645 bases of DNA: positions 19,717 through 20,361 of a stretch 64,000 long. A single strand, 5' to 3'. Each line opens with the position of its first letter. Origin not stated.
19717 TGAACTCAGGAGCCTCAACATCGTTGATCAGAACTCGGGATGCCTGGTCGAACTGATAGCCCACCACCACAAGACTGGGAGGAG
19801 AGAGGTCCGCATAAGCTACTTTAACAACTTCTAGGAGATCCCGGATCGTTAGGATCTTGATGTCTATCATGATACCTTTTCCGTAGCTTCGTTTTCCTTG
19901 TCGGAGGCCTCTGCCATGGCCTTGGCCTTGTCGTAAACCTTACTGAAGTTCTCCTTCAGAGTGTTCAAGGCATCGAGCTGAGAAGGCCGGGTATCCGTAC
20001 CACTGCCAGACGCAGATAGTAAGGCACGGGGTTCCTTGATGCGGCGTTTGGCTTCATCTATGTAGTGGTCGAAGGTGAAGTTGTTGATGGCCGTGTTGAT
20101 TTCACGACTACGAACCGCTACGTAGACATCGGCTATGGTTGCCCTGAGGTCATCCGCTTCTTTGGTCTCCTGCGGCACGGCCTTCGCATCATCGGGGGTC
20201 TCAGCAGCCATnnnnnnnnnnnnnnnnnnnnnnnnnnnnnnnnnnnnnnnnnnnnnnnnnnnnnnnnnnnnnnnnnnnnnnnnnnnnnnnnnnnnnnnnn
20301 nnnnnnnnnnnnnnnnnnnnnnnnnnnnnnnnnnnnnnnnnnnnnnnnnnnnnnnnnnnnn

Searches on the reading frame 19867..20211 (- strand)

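Call 27: search_protein_families(library=pfam, proteins=[window:19867-20211:-], max_evalue=0.1)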
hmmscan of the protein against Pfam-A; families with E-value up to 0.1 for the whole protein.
window:19867-20211:- (114 aa): 4 families
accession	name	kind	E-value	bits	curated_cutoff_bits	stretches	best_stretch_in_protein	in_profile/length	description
PF12732.12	YtxH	-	0.0037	18.1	37.5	1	63-112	15-62/71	YtxH-like protein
PF11043.13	Anti-RecBCD_p2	-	0.017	15.7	25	0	10-51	34-75/97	Bacteriophage P22, anti-RecBCD protein 2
PF25006.1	DUF7783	-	0.037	14.4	27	1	36-92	17-76/130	Domain of unknown function (DUF7783)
PF11155.13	DUF2935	-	0.076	14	24.4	0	17-55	76-114/121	Domain of unknown function (DUF2935)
